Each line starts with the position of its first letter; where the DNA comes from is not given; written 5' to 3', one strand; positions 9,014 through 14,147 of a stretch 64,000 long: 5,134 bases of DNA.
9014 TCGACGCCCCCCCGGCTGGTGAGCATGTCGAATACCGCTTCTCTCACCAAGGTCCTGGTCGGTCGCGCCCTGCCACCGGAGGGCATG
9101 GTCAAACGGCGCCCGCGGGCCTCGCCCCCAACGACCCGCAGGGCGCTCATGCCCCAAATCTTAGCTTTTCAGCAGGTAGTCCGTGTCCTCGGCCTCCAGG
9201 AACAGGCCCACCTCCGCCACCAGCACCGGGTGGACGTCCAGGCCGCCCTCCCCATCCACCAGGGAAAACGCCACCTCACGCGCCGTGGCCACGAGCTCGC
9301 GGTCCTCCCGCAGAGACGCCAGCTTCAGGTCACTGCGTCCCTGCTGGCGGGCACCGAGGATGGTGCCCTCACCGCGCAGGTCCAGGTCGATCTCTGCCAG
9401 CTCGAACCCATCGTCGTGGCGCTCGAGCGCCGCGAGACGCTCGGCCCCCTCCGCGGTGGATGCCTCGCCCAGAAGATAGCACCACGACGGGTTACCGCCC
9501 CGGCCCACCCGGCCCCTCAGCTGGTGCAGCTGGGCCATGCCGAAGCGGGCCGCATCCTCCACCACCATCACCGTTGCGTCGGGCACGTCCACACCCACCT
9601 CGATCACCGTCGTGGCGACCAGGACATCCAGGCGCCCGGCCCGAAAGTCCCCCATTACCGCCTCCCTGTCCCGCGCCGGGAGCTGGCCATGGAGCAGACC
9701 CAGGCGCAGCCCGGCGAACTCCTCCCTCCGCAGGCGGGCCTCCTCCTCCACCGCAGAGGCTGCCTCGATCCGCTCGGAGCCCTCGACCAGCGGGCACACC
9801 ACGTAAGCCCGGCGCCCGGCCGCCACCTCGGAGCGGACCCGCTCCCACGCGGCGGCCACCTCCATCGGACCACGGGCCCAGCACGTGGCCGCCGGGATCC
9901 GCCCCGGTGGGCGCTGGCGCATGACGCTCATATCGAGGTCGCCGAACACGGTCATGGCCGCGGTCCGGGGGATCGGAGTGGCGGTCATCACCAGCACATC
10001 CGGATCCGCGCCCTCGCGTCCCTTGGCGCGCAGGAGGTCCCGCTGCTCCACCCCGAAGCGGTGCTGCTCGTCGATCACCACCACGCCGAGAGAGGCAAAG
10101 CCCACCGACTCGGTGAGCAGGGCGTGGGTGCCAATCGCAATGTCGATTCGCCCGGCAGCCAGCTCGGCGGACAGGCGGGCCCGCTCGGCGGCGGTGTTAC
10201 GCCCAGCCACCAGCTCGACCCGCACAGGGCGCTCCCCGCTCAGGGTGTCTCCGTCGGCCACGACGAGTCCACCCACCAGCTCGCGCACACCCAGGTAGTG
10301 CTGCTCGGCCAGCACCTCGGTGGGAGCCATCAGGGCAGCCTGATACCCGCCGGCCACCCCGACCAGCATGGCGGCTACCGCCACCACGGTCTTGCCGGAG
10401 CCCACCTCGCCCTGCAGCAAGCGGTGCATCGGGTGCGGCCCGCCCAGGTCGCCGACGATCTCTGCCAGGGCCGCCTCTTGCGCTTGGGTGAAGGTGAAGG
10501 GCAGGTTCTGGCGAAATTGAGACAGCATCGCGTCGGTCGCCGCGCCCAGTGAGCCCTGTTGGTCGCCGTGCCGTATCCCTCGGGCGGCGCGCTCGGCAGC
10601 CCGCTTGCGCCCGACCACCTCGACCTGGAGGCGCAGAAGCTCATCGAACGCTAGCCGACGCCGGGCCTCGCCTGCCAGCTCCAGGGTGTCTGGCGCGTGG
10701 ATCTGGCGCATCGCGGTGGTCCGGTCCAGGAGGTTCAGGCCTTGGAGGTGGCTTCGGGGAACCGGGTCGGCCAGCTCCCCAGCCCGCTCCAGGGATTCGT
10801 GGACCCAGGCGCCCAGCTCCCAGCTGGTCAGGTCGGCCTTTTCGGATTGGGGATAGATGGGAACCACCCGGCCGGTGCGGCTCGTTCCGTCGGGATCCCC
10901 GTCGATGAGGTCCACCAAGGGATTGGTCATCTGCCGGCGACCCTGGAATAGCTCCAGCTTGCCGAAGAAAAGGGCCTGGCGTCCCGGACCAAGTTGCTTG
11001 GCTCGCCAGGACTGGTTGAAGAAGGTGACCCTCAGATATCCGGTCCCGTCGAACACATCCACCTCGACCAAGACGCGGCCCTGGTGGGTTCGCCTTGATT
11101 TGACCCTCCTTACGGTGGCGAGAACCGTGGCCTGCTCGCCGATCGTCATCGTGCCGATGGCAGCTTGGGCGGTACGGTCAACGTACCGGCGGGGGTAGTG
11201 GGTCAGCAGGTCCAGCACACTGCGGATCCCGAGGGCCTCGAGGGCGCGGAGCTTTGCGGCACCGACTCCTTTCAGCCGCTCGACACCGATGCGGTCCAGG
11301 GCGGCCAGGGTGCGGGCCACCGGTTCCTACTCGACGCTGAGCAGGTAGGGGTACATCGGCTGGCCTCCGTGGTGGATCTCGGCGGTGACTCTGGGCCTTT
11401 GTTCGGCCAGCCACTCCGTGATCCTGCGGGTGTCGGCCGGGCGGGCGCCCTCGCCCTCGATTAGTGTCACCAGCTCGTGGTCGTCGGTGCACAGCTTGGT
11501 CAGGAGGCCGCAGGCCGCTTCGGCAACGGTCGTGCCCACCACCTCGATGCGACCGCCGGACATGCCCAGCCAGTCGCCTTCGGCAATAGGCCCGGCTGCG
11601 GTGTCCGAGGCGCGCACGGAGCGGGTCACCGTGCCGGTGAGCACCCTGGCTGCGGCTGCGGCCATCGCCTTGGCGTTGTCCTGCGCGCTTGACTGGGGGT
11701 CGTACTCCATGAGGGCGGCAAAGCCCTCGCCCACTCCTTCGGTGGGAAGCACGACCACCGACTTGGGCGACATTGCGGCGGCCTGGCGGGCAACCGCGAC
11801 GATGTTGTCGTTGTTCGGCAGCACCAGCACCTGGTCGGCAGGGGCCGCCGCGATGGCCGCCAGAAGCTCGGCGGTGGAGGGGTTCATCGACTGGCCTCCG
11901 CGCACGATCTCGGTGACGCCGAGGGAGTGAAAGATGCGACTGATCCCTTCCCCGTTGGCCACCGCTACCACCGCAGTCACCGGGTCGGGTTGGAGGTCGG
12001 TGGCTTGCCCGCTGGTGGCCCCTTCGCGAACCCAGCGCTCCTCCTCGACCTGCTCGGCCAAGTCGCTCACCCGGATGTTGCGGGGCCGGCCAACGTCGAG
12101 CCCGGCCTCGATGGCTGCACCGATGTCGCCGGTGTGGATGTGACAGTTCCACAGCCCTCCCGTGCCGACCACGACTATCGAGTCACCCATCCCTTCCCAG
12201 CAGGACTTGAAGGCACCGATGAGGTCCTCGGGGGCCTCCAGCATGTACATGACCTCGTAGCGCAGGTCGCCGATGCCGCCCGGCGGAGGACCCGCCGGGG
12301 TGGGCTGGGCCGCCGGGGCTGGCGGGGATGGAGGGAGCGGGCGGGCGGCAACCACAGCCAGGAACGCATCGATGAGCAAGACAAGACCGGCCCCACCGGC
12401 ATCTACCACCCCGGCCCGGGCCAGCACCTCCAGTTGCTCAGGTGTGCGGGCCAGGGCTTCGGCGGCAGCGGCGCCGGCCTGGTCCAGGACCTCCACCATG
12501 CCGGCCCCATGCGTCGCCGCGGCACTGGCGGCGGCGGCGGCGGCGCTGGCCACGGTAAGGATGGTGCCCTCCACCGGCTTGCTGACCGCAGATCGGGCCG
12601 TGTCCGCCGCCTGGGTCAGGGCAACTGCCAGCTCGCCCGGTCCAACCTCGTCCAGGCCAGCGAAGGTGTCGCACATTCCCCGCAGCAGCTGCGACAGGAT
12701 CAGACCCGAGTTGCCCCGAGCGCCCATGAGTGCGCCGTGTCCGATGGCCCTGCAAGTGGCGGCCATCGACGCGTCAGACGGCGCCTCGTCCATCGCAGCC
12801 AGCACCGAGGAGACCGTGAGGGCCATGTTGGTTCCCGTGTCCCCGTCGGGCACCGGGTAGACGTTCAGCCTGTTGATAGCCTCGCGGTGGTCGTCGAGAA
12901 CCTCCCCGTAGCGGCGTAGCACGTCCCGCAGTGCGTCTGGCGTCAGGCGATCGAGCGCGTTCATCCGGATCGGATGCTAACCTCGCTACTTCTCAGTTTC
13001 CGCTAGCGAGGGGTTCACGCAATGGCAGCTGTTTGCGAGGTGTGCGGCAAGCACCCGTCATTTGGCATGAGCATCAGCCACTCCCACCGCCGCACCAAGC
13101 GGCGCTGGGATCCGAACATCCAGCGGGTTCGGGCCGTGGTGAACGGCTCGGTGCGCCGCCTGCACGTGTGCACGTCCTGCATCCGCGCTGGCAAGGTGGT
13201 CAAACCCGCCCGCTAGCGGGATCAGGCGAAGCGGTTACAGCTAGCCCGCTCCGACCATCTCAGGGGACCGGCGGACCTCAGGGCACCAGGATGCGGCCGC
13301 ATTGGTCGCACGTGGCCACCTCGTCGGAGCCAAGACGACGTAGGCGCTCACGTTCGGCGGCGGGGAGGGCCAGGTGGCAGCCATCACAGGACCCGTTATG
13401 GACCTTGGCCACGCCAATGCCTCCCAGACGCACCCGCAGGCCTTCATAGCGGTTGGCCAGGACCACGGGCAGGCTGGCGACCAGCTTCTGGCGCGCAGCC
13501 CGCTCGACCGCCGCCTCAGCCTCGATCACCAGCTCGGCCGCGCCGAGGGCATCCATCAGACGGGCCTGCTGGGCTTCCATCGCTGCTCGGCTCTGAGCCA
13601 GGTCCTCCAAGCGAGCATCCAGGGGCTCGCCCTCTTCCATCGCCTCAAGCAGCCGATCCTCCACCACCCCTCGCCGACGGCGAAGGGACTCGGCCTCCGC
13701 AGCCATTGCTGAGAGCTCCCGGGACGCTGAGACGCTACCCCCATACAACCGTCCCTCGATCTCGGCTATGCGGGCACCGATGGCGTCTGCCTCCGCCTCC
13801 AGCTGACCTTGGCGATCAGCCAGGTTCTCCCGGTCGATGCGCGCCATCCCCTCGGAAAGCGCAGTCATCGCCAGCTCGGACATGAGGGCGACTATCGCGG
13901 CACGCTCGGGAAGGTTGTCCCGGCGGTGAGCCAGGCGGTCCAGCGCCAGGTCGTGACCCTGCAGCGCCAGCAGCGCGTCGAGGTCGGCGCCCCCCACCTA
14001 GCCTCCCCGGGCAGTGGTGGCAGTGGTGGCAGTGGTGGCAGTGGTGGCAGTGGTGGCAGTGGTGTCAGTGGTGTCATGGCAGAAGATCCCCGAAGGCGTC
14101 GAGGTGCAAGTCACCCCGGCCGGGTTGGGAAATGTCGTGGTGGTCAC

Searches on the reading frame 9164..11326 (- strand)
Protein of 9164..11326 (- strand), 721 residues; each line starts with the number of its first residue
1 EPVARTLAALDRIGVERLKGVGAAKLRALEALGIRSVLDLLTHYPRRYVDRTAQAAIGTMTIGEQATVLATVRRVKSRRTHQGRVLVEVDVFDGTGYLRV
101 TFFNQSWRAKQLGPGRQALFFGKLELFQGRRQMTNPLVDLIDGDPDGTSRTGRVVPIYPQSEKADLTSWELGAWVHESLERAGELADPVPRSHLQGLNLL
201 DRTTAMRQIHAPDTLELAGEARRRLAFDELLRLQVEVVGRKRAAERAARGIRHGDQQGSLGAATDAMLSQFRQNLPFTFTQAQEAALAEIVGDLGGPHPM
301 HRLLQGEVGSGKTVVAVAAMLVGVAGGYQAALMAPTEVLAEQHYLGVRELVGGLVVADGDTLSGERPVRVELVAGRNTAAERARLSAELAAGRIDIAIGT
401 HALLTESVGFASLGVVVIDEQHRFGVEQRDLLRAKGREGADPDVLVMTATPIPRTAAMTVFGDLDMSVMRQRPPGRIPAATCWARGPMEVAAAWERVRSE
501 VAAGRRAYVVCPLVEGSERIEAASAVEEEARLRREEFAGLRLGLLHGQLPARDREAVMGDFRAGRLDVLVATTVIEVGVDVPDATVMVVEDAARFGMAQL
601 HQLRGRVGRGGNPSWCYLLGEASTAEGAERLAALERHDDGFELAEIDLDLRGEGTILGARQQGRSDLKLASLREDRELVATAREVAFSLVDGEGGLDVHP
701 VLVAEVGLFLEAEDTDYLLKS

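Call 33: search_protein_families(library=pfam, proteins=[window:9164-11326:-], max_evalue=0.001)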
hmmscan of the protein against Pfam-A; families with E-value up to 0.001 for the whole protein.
window:9164-11326:- (721 aa): 7 families
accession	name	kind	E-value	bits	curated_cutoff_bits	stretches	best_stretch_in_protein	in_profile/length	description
PF00271.37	Helicase_C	-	8e-21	74.8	23.5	1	502-611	13-110/110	Helicase conserved C-terminal domain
PF00270.35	DEAD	-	1.2e-18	67.8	26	1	281-456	2-164/167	DEAD/DEAH box helicase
PF17191.10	RecG_wedge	-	1.3e-15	57.8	23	1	18-162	5-144/162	RecG wedge domain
PF19833.4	RecG_dom3_C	-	2.8e-09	37.3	26.8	1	638-694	2-59/87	ATP-dependent DNA helicase RecG, domain 3, C-terminal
PF22590.2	Cas3-like_C_2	-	1.9e-05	25.3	27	1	538-610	28-104/106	CRISPR-associated nuclease/helicase Cas3, C-terminal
PF01336.31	tRNA_anti-codon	-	2.2e-05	24.7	27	1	72-134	7-68/75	OB-fold nucleic acid binding domain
PF04851.21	ResIII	-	3.2e-05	24.3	22.5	1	279-451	4-162/164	Type III restriction enzyme, res subunit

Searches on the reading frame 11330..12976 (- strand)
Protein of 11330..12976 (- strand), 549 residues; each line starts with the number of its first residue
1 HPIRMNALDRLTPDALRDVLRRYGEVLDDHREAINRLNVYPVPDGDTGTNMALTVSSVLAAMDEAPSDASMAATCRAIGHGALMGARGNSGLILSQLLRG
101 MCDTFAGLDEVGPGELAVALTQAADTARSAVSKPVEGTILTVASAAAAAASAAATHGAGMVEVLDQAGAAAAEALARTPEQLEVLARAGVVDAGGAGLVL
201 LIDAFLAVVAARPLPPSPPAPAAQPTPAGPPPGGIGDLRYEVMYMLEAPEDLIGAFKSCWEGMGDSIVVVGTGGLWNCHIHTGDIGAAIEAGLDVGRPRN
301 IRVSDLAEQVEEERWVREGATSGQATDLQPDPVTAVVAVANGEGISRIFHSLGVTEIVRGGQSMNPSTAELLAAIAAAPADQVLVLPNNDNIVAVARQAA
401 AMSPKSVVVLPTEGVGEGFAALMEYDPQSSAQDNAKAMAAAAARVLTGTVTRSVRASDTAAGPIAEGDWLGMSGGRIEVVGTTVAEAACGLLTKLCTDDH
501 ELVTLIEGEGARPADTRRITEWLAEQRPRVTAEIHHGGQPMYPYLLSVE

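Call 33: search_protein_families(library=pfam, proteins=[window:11330-12976:-], max_evalue=0.001)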
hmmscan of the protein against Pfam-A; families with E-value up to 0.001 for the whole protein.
window:11330-12976:- (549 aa): 3 families
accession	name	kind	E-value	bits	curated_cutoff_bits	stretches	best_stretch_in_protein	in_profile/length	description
PF13684.11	FakA-like_C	-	6.4e-70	235.3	23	1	335-549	1-216/216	Fatty acid kinase subunit A-like, C-terminal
PF02734.22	Dak2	-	9.1e-38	130.3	27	1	41-206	1-173/174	DAK2 domain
PF21645.3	FakA-like_M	-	1.1e-18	67.2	24.9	1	238-312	2-79/80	Fatty acid kinase subunit A-like, middle domain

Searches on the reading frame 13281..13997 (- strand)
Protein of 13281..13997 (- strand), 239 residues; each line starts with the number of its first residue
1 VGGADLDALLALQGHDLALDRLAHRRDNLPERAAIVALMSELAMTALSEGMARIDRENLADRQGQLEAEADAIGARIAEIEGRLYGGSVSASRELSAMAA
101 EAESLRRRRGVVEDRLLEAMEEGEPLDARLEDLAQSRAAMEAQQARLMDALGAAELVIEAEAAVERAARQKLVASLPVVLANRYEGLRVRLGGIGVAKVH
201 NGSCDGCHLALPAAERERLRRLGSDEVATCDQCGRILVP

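Call 33: search_protein_families(library=pfam, proteins=[window:13281-13997:-], max_evalue=0.001)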
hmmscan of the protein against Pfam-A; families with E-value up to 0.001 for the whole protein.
window:13281-13997:- (239 aa): 2 families
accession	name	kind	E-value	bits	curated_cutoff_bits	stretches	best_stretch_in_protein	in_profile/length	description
PF24481.2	CT398_CC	-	7.5e-28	98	27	1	12-190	1-178/180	CT398-like coiled coil hairpin domain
PF02591.20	Zn_ribbon_9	-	3.4e-10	40.3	29.1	1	203-237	1-33/33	C4-type zinc ribbon domain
